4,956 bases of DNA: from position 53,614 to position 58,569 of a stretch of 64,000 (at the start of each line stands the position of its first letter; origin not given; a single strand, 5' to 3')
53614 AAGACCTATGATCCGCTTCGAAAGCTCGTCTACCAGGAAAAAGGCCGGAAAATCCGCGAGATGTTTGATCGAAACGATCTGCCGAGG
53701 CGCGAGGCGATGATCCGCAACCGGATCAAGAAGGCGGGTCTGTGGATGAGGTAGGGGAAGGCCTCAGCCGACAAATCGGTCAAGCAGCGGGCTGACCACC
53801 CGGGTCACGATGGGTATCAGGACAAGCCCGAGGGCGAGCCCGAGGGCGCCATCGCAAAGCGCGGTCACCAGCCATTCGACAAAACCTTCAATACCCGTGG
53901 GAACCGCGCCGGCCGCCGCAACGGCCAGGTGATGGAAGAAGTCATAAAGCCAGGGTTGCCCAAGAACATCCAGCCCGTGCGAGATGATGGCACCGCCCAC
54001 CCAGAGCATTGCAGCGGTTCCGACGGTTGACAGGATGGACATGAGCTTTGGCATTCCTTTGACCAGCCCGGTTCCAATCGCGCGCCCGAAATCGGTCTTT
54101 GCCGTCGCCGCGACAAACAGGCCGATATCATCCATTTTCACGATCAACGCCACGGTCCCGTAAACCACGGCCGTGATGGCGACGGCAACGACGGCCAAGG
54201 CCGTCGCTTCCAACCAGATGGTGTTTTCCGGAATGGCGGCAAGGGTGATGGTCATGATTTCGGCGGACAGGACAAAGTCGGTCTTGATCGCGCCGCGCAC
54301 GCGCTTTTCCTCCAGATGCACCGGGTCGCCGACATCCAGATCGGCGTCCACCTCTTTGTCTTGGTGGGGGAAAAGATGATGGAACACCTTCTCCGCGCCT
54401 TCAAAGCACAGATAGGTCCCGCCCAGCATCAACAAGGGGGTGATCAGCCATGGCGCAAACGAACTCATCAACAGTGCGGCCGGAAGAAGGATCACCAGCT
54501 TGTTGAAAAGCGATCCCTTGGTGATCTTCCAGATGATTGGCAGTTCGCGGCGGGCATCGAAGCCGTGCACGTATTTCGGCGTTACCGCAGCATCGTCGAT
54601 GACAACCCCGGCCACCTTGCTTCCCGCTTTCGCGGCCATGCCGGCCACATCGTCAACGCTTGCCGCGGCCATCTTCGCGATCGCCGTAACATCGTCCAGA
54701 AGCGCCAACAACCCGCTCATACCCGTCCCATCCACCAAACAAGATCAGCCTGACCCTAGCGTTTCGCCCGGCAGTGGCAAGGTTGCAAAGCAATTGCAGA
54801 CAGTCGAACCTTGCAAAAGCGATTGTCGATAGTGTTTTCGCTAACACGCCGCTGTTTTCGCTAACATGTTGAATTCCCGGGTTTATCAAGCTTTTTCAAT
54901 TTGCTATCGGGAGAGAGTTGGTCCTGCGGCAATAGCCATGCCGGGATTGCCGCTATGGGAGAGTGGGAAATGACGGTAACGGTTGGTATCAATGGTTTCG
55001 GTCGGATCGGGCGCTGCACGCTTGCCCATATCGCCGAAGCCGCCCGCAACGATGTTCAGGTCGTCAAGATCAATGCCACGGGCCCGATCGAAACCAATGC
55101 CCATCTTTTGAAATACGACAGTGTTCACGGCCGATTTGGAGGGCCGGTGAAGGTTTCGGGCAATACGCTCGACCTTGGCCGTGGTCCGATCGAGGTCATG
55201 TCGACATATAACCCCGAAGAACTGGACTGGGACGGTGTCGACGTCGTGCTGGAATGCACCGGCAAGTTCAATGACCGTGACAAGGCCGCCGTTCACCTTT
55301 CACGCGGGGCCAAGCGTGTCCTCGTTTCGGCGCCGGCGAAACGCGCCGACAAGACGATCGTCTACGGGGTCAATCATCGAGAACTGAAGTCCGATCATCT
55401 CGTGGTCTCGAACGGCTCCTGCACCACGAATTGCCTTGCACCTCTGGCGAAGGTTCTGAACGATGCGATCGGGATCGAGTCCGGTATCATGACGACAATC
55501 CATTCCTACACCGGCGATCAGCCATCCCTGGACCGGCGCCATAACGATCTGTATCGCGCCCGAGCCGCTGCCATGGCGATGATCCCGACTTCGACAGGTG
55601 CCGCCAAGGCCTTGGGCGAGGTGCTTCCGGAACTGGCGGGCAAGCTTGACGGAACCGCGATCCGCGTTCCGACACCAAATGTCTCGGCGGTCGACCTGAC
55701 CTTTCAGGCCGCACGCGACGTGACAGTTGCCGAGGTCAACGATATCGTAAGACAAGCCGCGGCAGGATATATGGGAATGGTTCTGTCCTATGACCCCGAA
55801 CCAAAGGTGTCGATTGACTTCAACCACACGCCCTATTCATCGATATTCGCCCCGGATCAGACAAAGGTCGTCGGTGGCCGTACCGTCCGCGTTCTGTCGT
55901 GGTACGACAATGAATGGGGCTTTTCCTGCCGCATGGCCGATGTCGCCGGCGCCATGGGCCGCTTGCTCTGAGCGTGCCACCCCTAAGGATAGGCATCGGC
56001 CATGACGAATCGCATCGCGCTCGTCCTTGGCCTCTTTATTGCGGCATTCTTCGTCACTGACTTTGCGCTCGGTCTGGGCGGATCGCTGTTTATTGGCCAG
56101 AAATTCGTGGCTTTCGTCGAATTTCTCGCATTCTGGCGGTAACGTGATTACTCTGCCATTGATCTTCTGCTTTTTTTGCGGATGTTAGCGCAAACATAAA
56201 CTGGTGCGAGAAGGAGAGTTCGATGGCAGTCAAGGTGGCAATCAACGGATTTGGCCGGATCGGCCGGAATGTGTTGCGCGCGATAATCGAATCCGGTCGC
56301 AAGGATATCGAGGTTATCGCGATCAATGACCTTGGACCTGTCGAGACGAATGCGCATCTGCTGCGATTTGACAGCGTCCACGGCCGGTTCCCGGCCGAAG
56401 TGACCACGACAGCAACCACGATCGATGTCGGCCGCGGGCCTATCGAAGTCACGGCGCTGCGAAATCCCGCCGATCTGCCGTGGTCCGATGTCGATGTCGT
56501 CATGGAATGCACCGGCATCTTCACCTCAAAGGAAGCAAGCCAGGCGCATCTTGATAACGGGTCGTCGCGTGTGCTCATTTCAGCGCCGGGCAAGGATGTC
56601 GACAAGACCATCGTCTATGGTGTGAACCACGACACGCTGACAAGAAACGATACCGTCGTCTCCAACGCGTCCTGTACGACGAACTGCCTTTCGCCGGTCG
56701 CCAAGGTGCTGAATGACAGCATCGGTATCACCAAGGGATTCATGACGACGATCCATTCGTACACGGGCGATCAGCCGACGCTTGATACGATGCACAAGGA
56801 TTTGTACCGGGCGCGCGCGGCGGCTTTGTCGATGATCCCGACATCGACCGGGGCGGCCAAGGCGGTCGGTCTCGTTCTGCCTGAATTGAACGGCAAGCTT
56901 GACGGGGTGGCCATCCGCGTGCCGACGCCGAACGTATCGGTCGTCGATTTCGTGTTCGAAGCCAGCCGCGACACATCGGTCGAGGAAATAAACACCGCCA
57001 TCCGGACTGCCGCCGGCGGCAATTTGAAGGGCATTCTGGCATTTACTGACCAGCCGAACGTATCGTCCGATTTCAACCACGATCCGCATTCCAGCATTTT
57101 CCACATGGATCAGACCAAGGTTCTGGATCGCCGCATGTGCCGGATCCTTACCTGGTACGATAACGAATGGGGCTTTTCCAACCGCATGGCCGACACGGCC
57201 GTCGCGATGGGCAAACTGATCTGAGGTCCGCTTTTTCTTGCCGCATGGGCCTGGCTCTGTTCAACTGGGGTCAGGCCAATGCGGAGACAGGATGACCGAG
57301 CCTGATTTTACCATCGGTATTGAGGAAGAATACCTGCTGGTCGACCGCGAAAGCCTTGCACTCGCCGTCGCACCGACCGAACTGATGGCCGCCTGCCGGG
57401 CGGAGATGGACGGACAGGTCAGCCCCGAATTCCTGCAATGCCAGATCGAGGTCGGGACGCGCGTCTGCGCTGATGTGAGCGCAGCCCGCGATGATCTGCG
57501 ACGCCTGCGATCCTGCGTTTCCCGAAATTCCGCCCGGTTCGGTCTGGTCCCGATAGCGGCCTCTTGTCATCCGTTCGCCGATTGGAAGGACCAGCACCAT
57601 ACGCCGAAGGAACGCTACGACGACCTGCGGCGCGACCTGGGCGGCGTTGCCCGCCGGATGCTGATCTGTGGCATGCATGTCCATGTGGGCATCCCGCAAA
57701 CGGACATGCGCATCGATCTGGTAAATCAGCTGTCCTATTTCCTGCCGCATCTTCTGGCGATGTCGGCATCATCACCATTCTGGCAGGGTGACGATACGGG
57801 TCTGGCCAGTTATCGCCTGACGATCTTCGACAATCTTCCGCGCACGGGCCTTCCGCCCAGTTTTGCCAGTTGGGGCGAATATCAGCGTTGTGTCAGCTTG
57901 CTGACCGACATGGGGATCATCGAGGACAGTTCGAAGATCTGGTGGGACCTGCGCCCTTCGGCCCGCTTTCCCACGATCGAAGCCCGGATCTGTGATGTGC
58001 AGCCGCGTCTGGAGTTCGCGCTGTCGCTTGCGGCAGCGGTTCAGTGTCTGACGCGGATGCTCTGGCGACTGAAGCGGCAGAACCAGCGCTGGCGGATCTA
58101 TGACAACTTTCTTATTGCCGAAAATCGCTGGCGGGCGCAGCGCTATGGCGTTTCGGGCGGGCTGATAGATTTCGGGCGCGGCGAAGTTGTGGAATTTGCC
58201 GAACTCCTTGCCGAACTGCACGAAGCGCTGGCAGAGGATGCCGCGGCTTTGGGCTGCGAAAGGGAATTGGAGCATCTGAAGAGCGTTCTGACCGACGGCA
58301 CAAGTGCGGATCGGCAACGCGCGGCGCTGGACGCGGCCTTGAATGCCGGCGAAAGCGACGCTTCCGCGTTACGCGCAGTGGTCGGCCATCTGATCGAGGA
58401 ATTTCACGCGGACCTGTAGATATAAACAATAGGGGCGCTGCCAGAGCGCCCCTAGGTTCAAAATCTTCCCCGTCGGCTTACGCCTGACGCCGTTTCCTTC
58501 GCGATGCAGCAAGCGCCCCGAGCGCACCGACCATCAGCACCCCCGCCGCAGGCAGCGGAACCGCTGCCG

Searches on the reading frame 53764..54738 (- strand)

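Call 8: search_protein_families(library=pfam, proteins=[window:53764-54738:-], max_evalue=0.001)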
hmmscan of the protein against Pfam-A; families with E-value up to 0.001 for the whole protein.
window:53764-54738:- (324 aa): 1 family
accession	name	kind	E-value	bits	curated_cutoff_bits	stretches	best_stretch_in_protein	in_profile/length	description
PF05661.17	DUF808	-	2.3e-122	408.3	28.4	1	8-309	1-301/302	Protein of unknown function (DUF808)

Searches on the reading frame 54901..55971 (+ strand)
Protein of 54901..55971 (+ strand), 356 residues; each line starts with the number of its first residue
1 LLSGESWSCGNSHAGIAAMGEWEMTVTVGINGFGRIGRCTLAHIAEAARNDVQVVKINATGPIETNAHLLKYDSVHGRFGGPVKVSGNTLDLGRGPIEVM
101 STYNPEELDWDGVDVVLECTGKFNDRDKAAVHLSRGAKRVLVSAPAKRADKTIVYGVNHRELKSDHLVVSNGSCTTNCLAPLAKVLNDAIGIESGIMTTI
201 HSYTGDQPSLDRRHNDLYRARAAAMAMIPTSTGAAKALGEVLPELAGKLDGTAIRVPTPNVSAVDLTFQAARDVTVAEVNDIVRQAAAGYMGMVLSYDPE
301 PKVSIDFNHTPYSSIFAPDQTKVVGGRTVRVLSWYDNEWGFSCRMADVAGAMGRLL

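Call 8: search_protein_families(library=pfam, proteins=[window:54901-55971:+], max_evalue=0.001)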
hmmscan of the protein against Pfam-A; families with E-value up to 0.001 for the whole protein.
window:54901-55971:+ (356 aa): 2 families
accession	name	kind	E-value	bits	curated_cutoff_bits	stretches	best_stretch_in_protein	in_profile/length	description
PF02800.25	Gp_dh_C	-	2.3e-60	203.2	24.4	1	179-335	1-158/158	Glyceraldehyde 3-phosphate dehydrogenase, C-terminal domain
PF00044.30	Gp_dh_N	-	1.1e-31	109.5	31.7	1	27-125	2-100/101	Glyceraldehyde 3-phosphate dehydrogenase, NAD binding domain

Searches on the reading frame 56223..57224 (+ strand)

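Call 8: search_protein_families(library=pfam, proteins=[window:56223-57224:+], max_evalue=0.001)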
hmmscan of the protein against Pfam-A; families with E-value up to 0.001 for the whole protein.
window:56223-57224:+ (333 aa): 2 families
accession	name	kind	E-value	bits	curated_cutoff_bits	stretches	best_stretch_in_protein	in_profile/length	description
PF02800.25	Gp_dh_C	-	1.3e-65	220.3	24.4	1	156-312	1-158/158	Glyceraldehyde 3-phosphate dehydrogenase, C-terminal domain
PF00044.30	Gp_dh_N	-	8.7e-35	119.5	31.7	1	3-103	1-101/101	Glyceraldehyde 3-phosphate dehydrogenase, NAD binding domain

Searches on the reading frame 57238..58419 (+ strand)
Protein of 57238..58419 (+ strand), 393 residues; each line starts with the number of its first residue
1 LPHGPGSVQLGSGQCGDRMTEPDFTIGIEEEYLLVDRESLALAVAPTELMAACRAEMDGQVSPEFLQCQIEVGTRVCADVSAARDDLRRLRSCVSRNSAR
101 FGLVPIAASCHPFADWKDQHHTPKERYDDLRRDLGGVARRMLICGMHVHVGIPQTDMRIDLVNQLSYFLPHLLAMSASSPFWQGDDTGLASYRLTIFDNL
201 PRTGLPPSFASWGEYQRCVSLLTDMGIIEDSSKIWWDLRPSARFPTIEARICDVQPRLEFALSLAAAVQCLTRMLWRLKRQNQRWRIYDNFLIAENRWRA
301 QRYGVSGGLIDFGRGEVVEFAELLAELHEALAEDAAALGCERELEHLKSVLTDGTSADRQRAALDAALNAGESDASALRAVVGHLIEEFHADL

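Call 8: search_protein_families(library=pfam, proteins=[window:57238-58419:+], max_evalue=0.001)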
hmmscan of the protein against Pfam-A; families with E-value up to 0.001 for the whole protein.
window:57238-58419:+ (393 aa): 1 family
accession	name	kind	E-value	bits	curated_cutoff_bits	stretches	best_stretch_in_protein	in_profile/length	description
PF04107.18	GCS2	-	1.3e-57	195.8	21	1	27-304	2-290/291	Glutamate-cysteine ligase family 2(GCS2)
